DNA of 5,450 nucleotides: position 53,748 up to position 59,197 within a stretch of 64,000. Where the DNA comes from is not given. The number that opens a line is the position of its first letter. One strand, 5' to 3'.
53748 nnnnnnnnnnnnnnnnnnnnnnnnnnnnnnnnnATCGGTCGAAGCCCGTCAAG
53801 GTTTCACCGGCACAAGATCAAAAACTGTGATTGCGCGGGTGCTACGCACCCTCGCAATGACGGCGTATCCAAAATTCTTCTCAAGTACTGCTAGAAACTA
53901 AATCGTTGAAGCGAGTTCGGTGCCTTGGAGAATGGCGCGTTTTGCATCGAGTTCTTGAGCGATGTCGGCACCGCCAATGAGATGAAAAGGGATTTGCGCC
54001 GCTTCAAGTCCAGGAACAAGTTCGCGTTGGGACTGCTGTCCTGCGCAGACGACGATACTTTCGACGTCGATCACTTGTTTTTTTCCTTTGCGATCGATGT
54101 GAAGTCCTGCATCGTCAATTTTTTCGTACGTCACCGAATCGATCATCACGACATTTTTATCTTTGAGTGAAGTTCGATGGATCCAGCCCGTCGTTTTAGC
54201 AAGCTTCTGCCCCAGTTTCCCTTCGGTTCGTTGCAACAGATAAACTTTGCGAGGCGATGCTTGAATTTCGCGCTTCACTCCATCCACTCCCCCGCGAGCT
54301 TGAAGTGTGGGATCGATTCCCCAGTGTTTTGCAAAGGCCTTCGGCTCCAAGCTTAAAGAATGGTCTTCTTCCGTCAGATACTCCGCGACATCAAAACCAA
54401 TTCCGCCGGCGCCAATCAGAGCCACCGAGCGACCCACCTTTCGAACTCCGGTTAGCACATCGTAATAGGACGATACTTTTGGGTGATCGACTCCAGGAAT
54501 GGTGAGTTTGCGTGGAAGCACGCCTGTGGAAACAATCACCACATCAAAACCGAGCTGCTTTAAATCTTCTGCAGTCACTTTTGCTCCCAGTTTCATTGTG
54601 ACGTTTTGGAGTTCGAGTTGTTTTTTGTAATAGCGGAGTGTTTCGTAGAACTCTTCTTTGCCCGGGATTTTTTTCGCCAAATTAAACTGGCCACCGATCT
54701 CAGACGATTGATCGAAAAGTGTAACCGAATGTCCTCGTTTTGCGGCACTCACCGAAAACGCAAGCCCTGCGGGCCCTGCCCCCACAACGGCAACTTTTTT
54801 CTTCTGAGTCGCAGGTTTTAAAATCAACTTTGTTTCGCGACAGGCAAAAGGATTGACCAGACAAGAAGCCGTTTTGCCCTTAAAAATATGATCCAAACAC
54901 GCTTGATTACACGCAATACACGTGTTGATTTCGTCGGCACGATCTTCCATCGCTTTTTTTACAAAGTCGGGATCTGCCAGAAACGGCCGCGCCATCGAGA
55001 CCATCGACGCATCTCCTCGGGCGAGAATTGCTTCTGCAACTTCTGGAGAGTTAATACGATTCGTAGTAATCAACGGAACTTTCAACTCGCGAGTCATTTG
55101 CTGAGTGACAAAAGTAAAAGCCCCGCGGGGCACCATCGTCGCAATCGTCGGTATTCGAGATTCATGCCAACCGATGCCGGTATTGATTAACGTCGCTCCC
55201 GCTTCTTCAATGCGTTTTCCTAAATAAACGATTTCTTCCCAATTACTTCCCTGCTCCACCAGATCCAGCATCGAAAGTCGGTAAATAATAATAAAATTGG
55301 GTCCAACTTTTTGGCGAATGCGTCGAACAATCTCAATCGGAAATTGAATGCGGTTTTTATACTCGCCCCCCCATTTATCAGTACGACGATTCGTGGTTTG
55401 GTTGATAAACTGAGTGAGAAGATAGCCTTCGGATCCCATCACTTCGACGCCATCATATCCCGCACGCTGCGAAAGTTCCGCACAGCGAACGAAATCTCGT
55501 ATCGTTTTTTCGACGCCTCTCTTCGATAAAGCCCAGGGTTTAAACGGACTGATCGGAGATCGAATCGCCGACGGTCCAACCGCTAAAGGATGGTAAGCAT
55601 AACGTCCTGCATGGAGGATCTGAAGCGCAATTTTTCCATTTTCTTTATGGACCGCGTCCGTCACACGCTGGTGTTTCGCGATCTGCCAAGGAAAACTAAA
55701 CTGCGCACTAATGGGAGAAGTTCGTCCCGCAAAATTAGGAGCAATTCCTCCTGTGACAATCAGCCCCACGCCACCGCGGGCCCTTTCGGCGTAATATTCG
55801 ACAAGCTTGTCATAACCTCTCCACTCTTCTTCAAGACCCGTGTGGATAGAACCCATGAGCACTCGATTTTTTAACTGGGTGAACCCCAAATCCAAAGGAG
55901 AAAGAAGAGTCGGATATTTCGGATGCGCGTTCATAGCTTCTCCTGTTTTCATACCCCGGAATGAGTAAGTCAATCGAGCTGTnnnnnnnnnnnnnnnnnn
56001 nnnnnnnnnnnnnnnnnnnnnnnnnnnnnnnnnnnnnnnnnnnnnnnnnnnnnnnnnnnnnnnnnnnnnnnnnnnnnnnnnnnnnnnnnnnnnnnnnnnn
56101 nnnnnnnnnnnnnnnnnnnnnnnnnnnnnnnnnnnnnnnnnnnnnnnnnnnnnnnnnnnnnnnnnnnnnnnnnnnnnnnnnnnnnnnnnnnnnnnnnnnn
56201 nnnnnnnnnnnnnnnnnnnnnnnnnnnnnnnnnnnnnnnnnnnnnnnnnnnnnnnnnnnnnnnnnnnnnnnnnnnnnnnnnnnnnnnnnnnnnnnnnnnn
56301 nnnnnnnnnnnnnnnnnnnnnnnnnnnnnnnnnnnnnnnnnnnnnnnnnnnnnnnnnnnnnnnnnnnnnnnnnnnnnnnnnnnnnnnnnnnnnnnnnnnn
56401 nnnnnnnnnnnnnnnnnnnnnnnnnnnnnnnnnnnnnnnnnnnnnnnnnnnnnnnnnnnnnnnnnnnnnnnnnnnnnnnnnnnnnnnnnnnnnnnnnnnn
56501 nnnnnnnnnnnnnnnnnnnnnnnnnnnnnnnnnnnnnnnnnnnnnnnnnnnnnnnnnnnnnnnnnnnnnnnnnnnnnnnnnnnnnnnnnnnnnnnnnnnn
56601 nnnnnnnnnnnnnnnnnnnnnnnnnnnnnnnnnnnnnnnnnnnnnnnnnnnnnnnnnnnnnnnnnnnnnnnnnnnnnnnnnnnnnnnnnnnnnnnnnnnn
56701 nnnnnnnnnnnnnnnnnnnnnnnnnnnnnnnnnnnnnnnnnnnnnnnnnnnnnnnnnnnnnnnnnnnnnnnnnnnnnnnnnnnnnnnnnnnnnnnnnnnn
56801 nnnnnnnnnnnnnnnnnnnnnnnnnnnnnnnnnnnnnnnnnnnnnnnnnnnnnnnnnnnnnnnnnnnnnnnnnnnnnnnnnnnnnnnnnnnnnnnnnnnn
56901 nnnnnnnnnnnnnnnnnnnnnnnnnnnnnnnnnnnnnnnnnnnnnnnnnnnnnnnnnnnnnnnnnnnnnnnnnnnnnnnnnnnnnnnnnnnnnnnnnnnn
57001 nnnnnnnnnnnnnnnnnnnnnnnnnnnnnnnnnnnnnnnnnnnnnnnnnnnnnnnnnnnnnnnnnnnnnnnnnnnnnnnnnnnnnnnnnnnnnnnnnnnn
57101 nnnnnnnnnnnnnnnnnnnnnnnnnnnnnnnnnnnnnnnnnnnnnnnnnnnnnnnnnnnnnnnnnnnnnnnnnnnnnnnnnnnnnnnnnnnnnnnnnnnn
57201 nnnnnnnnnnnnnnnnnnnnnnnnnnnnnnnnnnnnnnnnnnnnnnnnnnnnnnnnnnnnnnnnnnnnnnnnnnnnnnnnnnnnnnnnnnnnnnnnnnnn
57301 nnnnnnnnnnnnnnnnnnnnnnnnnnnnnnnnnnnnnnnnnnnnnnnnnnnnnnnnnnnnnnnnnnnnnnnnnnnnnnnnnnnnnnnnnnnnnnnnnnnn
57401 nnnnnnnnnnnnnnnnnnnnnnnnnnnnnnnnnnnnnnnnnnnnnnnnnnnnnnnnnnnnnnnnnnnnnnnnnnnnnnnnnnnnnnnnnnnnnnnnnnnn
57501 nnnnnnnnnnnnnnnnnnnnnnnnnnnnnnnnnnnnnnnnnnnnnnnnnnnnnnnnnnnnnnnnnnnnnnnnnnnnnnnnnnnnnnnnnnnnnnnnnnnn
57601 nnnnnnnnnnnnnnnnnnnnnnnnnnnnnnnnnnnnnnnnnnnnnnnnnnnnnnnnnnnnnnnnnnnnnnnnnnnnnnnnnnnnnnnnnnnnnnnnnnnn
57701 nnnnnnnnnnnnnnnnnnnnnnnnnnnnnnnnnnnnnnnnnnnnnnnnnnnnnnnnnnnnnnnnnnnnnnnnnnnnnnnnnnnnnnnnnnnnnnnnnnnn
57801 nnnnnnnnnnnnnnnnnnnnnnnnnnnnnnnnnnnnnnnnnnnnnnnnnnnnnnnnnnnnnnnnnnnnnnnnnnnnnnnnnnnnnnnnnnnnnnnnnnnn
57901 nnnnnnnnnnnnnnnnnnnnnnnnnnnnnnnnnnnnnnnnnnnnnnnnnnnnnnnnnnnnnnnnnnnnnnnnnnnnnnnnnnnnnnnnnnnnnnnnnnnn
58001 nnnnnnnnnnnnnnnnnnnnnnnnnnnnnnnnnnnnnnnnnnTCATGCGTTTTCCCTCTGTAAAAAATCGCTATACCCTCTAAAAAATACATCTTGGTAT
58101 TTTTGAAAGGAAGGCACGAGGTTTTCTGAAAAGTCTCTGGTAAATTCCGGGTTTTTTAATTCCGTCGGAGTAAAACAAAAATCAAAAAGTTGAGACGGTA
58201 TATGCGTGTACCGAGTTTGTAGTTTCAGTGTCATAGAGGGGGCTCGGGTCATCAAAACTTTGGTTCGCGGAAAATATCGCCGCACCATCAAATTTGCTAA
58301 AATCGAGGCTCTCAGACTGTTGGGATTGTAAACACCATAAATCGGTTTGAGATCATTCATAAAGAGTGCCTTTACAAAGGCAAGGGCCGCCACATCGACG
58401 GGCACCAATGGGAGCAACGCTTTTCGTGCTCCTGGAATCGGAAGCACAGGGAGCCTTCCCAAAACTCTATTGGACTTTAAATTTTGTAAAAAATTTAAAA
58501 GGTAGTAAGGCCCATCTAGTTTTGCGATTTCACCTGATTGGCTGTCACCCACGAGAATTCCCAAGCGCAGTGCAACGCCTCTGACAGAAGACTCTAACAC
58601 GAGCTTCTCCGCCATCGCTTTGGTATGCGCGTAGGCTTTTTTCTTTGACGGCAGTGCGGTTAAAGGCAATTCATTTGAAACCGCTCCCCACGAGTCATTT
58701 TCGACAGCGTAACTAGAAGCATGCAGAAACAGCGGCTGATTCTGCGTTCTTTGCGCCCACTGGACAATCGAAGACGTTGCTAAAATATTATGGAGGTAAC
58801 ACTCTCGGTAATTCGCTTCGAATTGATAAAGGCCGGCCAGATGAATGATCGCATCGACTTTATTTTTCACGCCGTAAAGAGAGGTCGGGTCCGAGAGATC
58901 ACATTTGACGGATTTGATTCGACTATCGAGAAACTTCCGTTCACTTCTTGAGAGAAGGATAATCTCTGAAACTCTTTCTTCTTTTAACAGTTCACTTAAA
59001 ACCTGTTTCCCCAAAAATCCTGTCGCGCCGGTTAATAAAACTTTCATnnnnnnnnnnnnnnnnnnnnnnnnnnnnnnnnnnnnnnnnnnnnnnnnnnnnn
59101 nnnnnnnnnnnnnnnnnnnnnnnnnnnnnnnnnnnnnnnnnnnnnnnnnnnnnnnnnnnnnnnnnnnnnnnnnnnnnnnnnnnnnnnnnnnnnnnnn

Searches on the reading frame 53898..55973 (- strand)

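Call 21: search_protein_families(library=pfam, proteins=[window:53898-55973:-], max_evalue=0.00001)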
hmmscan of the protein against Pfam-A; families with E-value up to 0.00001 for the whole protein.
window:53898-55973:- (691 aa): 8 families
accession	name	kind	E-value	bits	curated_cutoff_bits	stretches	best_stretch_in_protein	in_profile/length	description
PF00724.26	Oxidored_FMN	-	1.8e-83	281.1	27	1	23-348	2-342/342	NADH:flavin oxidoreductase / NADH oxidase family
PF07992.20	Pyr_redox_2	-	3.4e-23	82.9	26.1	1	392-663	1-251/291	Pyridine nucleotide-disulphide oxidoreductase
PF13450.12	NAD_binding_8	-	5.5e-09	36.6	21.9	1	396-430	1-35/68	NAD(P)-binding Rossmann-like domain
PF03486.20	HI0933_like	-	5.2e-07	29.8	50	1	393-432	2-41/244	HI0933-like protein Rossmann domain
PF01266.30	DAO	-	3.2e-06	27.3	27.9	0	393-429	1-38/353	FAD dependent oxidoreductase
PF00070.33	Pyr_redox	-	3.8e-06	27.8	22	0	393-430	1-38/82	Pyridine nucleotide-disulphide oxidoreductase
PF12831.13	FAD_oxidored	-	3.8e-06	26.9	27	1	394-430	2-38/416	FAD dependent oxidoreductase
PF13738.12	Pyr_redox_3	-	4.1e-06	26.7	30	0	472-540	121-190/305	Pyridine nucleotide-disulphide oxidoreductase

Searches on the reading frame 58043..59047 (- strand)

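Call 22: search_protein_families(library=pfam, proteins=[window:58043-59047:-], max_evalue=0.00001)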
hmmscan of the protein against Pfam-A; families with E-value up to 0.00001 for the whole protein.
window:58043-59047:- (334 aa): 7 families
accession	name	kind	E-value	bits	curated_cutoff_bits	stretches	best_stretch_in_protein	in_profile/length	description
PF07993.18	NAD_binding_4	-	2.8e-29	102.5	20.1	2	56-221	81-255/258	Male sterility protein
PF01370.27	Epimerase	-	1.6e-18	67.4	20.9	1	3-230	1-227/240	NAD dependent epimerase/dehydratase family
PF01073.25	3Beta_HSD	-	1.3e-15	57.6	22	1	5-154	2-161/280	3-beta hydroxysteroid dehydrogenase/isomerase family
PF04321.23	RmlD_sub_bind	-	2e-09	37.4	27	1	1-170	1-156/287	RmlD substrate binding domain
PF13460.12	NAD_binding_10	-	3.9e-08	33.8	27.2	1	7-171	1-152/184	NAD(P)H-binding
PF02719.21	Polysacc_synt_2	-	1.4e-07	31.4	20.2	1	3-105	1-122/293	Polysaccharide biosynthesis protein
PF16363.11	GDP_Man_Dehyd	-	2.7e-07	30.8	27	1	4-150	1-164/332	GDP-mannose 4,6 dehydratase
